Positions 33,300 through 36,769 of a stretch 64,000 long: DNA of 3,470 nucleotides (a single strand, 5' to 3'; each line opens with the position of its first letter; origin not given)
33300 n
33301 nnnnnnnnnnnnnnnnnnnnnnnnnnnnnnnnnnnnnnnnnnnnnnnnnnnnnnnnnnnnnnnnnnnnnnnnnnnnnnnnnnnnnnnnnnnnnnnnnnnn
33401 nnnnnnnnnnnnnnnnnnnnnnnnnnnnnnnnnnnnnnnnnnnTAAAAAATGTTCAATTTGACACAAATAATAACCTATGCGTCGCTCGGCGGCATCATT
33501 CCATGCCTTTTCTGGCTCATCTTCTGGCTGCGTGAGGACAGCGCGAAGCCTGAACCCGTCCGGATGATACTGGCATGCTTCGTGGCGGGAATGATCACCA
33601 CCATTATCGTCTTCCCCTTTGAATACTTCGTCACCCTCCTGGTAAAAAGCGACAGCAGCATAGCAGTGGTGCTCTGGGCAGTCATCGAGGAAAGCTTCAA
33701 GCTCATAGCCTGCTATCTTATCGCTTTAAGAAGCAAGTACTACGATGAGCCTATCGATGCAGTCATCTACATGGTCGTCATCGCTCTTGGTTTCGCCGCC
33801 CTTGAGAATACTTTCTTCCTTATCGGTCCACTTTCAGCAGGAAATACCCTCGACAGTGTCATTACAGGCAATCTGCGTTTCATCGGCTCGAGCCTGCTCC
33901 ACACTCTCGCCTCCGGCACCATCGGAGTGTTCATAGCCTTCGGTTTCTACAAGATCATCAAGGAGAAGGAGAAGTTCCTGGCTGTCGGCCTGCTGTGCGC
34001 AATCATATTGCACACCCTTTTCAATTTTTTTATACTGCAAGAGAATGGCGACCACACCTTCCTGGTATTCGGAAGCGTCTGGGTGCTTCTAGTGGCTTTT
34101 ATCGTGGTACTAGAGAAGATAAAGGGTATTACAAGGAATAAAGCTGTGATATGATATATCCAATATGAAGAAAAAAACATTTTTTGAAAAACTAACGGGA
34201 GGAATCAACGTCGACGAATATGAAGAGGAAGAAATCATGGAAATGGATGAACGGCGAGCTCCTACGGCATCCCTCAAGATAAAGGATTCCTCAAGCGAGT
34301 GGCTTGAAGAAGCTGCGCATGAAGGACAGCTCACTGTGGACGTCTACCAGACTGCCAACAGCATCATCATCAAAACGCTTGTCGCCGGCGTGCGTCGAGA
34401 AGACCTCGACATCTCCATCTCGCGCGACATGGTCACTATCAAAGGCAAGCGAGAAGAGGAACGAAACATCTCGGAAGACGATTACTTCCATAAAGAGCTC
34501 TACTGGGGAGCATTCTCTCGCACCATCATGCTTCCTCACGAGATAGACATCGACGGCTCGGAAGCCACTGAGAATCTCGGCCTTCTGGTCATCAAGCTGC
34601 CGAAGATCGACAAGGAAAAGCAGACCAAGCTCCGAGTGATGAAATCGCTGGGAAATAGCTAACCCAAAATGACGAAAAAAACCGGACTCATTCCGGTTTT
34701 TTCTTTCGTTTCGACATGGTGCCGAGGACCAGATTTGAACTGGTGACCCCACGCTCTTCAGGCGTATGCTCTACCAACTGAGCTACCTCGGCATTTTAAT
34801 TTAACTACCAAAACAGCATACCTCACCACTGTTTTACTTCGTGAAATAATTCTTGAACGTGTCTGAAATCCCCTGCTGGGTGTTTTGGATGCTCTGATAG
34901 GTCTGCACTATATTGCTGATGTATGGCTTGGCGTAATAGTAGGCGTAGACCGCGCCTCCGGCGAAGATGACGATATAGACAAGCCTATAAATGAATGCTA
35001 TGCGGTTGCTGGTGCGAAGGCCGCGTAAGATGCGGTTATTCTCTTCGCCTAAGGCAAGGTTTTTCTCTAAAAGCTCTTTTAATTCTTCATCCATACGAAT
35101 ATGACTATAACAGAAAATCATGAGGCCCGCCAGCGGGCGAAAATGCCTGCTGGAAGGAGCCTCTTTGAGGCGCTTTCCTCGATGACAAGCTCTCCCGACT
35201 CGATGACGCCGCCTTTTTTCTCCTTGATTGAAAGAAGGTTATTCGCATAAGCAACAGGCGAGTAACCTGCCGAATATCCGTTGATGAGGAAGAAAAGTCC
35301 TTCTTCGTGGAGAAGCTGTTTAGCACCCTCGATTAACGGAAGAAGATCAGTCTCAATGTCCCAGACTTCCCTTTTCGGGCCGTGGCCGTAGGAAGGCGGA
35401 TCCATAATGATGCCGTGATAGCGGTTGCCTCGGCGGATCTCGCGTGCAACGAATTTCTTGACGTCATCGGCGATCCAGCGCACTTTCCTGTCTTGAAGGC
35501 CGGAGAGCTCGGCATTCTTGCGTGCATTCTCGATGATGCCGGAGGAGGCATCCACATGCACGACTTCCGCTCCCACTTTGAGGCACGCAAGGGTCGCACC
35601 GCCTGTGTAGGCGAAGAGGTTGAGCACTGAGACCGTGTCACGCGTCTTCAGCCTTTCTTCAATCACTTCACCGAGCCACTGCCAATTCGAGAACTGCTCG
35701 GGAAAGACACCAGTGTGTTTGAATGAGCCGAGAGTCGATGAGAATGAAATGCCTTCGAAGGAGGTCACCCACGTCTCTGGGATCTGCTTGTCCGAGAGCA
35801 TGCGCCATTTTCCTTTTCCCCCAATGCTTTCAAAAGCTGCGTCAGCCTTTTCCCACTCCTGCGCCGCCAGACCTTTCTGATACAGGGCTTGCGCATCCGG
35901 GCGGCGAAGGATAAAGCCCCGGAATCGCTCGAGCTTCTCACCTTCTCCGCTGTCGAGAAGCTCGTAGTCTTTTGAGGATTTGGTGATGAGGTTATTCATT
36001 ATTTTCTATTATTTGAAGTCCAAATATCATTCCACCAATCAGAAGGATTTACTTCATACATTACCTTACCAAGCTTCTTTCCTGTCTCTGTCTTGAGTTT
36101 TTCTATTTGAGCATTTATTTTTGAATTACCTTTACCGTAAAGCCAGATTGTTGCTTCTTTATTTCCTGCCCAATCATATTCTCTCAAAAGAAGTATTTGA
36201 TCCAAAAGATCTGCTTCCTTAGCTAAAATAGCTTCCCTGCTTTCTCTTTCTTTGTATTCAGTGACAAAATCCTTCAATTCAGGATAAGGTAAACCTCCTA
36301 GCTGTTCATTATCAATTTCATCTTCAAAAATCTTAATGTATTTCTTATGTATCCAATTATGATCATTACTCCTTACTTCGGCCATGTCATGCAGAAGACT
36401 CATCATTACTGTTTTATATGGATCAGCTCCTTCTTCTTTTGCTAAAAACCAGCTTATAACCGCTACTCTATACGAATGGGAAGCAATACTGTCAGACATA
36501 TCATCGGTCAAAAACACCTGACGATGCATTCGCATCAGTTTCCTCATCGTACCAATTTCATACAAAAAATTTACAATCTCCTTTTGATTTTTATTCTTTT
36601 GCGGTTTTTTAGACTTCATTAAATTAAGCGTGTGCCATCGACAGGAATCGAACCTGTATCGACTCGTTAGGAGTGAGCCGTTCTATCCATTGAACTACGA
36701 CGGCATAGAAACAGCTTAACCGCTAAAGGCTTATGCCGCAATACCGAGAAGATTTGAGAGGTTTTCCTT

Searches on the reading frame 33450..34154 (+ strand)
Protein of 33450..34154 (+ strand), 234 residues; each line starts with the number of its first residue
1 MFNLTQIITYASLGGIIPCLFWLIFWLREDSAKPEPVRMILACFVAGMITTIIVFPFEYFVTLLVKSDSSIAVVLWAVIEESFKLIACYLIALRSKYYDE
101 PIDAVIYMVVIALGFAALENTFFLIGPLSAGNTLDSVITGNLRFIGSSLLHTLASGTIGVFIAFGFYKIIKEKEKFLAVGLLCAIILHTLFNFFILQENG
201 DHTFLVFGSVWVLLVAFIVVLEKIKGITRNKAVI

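Call 41: search_protein_families(library=pfam, proteins=[window:33450-34154:+], max_evalue=0.001)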
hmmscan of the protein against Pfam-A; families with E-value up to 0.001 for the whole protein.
window:33450-34154:+ (234 aa): 1 family
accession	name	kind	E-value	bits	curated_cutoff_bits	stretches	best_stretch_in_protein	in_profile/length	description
PF13367.11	PrsW-protease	-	1.8e-27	96.6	23.5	1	35-216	1-190/196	PrsW family intramembrane metalloprotease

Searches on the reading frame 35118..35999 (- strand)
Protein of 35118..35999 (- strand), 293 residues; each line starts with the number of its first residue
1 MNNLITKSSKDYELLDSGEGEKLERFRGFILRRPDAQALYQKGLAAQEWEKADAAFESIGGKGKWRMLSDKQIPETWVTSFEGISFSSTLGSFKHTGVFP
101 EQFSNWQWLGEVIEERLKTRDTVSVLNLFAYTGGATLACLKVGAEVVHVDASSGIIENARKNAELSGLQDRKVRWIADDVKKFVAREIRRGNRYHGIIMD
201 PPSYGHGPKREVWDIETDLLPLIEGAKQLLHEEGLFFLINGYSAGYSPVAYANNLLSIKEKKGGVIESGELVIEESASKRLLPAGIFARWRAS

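Call 41: search_protein_families(library=pfam, proteins=[window:35118-35999:-], max_evalue=0.001)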
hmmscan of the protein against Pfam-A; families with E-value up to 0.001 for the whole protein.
window:35118-35999:- (293 aa): 3 families
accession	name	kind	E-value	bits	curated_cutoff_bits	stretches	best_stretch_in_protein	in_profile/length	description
PF10672.15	Methyltrans_SAM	-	7.4e-14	52.1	27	1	73-207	82-209/286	S-adenosylmethionine-dependent methyltransferase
PF09445.16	Methyltransf_15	-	1.5e-05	25.1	22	1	125-231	4-108/165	RNA cap guanine-N2 methyltransferase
PF03602.21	Cons_hypoth95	-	0.00094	19.3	24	0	122-202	42-122/182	Conserved hypothetical protein 95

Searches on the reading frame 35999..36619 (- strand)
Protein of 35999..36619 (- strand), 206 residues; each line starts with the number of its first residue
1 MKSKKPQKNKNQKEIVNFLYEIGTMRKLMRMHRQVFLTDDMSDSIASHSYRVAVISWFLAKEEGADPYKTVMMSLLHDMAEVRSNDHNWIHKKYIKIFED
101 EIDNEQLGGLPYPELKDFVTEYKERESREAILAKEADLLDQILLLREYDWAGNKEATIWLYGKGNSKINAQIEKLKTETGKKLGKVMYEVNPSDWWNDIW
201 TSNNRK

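Call 41: search_protein_families(library=pfam, proteins=[window:35999-36619:-], max_evalue=0.001)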
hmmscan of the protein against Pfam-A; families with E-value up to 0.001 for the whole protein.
window:35999-36619:- (206 aa): 3 families
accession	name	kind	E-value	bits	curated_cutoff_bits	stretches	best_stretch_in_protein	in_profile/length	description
PF13023.12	HD_3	-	7.9e-19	68.6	22.5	1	27-160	3-146/165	HD domain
PF12917.13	YfbR-like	-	4.8e-08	33.3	25.9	1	24-176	5-167/182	5'-deoxynucleotidase YfbR-like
PF01966.28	HD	-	1.6e-07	32.1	22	1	46-140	2-114/116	HD domain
